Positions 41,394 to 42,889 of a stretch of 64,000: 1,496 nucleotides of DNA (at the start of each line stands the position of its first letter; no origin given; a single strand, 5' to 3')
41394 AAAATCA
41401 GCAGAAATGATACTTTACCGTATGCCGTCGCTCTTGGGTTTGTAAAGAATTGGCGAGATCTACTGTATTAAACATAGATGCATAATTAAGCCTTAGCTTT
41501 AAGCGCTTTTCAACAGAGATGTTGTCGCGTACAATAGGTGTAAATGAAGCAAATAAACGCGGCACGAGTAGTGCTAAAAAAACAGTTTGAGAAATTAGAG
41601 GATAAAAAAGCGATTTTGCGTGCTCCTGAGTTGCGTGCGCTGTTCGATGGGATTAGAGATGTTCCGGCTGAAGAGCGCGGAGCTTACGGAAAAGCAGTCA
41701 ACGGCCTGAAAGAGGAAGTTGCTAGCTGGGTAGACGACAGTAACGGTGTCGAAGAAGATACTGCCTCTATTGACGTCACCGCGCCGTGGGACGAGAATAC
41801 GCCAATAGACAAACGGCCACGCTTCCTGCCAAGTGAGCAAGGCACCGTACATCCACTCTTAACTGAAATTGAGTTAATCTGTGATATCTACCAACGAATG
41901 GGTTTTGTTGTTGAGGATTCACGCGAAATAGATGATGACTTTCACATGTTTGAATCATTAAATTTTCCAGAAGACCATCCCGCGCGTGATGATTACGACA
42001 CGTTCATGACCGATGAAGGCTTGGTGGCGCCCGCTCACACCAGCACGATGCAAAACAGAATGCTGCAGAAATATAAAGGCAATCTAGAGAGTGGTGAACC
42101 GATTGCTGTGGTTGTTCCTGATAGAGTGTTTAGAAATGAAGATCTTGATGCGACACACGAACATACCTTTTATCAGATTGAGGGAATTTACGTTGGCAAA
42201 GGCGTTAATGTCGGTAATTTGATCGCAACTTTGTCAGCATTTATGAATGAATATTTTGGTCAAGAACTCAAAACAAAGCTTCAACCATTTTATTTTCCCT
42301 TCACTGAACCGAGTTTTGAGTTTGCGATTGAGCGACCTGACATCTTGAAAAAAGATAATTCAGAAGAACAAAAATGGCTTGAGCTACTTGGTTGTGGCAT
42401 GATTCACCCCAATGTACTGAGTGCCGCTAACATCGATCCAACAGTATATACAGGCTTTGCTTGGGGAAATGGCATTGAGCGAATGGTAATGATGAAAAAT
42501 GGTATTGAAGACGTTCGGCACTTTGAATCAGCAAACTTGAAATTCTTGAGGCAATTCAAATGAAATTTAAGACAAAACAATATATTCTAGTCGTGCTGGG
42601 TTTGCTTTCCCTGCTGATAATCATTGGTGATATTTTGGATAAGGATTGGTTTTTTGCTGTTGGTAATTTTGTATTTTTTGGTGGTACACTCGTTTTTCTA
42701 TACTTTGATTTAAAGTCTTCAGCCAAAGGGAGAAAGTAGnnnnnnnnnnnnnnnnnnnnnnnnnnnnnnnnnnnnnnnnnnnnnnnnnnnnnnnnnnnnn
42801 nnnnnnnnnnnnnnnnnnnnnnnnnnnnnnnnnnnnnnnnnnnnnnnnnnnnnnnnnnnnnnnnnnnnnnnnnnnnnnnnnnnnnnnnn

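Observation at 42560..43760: Three accessory genes wedged between pheS and pheT (small membrane ORF, alpha/beta hydrolase, HIT-like gene), all with overlapping stops and starts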

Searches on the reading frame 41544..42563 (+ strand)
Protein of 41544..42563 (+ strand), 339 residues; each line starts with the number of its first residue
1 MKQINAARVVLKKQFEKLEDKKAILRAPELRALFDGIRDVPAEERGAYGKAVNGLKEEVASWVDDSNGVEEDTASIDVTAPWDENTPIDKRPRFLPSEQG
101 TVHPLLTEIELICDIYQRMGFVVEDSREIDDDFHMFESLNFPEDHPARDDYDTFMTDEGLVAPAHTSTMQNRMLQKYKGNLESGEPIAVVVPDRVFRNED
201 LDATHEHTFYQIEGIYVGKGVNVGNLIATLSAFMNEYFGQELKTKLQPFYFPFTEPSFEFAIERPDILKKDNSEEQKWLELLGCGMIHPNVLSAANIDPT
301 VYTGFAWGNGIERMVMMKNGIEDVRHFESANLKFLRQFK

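Call 3: search_protein_families(library=pfam, proteins=[window:41544-42563:+], max_evalue=0.01)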
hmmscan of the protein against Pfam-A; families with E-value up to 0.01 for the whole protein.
window:41544-42563:+ (339 aa): 3 families
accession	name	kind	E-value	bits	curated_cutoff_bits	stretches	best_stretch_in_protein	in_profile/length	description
PF01409.25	tRNA-synt_2d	-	7.9e-76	255.2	19.8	1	97-338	11-246/246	tRNA synthetases class II core domain (F)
PF02912.23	Phe_tRNA-synt_N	-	1.9e-06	28.2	22.3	1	29-64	19-54/69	Aminoacyl tRNA synthetase class II, N-terminal domain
PF00152.25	tRNA-synt_2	-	0.0013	18.3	25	0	194-271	99-176/308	tRNA synthetases class II (D, K and N)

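Call 4: search_protein_families(library=ncbifam, proteins=[window:41544-42563:+], max_evalue=0.01)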
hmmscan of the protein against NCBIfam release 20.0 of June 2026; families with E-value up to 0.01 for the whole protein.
window:41544-42563:+ (339 aa): 5 families
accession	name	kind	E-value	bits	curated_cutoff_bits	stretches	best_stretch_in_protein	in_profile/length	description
TIGR00468.1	pheS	equivalog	5.4e-71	239.5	237.45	2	164-339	163-323/324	phenylalanine--tRNA ligase subunit alpha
NF003210.0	PRK04172.1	equivalog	5e-48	164.1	350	2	164-338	336-491/496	phenylalanine--tRNA ligase subunit alpha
NF051887.1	PheS_related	equivalog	4.3e-31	108.3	300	1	135-339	47-240/349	PheS-related mystery ligase SrmL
TIGR00469.1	pheS_mito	equivalog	2e-28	99.3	258.35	2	237-338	252-343/451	phenylalanine--tRNA ligase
TIGR00470.1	sepS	equivalog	7.8e-09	34.5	380.65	1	186-327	207-340/533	O-phosphoserine--tRNA ligase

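Call 8: find_related_loci(query=window:41544-42563:+, collection=genome_contigs, flank=8000)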
Query window:41544-42563:+ (339 aa) in genome_contigs; peptide patterns used: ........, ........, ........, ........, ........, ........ (x = any residue, [..] = any of these).
233 stretches matched a pattern; 121 encode a relative of the query (tblastn E <= 1e-3); the best 80 are kept; 80 distinct loci.
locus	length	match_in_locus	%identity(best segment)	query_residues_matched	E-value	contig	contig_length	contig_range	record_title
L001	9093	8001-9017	81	1-339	0e+0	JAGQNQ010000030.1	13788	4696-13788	MAG: Candidatus Saccharibacteria bacterium isolate HKST-UBA72 NODE_30_length_13788_cov_3.477208, whole genome shotgun se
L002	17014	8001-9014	80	1-338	0e+0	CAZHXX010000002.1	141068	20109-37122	MAG TPA_asm: uncultured Candidatus Saccharibacteria bacterium isolate SRP257259_co1_389 genome assembly, contig: NODE_91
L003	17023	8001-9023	81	1-339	0e+0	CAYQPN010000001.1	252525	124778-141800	MAG TPA_asm: uncultured Candidatus Saccharibacteria bacterium isolate SRP150892_co2_46 genome assembly, contig: NODE_20_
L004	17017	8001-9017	79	1-339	0e+0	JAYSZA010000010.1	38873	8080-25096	MAG: Candidatus Saccharibacteria bacterium isolate GFS_13516 GFS_13516_9, whole genome shotgun sequence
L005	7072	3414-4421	81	1-339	0e+0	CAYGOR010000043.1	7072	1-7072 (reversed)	MAG TPA_asm: uncultured Candidatus Saccharibacteria bacterium isolate ERP116193_co1_190 genome assembly, contig: NODE_25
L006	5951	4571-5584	80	1-338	0e+0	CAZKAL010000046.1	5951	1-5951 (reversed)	MAG TPA_asm: uncultured Candidatus Saccharibacteria bacterium isolate binchicken_co275_58 genome assembly, contig: NODE_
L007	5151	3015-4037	78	1-338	0e+0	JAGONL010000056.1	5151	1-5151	Candidatus Saccharibacteria bacterium isolate Go_SlAct_bin_486 Go_SlAct_106906_length_5151_cov_6.322850, whole genome sh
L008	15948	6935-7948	79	1-339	0e+0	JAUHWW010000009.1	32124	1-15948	MAG: bacterium isolate 2_bin.36 NODE_983_length_32124_cov_1.048473, whole genome shotgun sequence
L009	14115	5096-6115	77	1-338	0e+0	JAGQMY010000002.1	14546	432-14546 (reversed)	MAG: Candidatus Saccharibacteria bacterium isolate HKST-UBA54 2015-01-06_1_(paired)_contig_11373, whole genome shotgun s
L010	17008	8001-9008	78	1-339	0e+0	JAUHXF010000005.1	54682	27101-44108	MAG: bacterium isolate 2_bin.50 NODE_522_length_54682_cov_2.076400, whole genome shotgun sequence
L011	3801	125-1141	77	1-339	0e+0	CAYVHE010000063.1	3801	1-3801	MAG TPA_asm: uncultured Candidatus Saccharibacteria bacterium isolate SRP216583_co1_158 genome assembly, contig: NODE_28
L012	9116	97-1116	76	1-338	0e+0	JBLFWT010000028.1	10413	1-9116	MAG: Candidatus Saccharimonadales bacterium isolate 3300053785_126 Ga0535658_0018684, whole genome shotgun sequence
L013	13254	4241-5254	74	1-338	1e-176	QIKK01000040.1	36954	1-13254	MAG: Candidatus Saccharibacteria bacterium isolate SZUA-47 Ga0063293_10000454, whole genome shotgun sequence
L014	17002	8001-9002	75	7-338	3e-175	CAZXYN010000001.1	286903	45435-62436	MAG TPA_asm: uncultured Candidatus Saccharibacteria bacterium isolate SRP344714_co2_374 genome assembly, contig: NODE_61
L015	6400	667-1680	74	1-338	4e-176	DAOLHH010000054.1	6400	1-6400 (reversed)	MAG TPA_asm: Candidatus Saccharibacteria bacterium isolate AMR_MDS_0253 NODE_745_length_6400_cov_6.431836, whole genome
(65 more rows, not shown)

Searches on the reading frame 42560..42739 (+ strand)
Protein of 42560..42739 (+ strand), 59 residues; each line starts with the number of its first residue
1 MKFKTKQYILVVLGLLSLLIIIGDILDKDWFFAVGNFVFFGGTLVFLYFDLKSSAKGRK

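Call 3: search_protein_families(library=pfam, proteins=[window:42560-42739:+], max_evalue=0.01)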
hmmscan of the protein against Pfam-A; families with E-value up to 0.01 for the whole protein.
window:42560-42739:+ (59 aa): 0 families

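Call 4: search_protein_families(library=ncbifam, proteins=[window:42560-42739:+], max_evalue=0.01)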
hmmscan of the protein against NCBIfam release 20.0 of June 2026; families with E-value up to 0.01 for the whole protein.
window:42560-42739:+ (59 aa): 0 families

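Call 66: find_homologous_proteins(query=window:42560-42739:+, max_evalue=0.001)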
Query window:42560-42739:+ (59 aa): 1 proteins with E <= 0.001 among 3 candidates.
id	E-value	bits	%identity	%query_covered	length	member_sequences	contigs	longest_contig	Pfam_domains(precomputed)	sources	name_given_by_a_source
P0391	2.1e-29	117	100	100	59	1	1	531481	-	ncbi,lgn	-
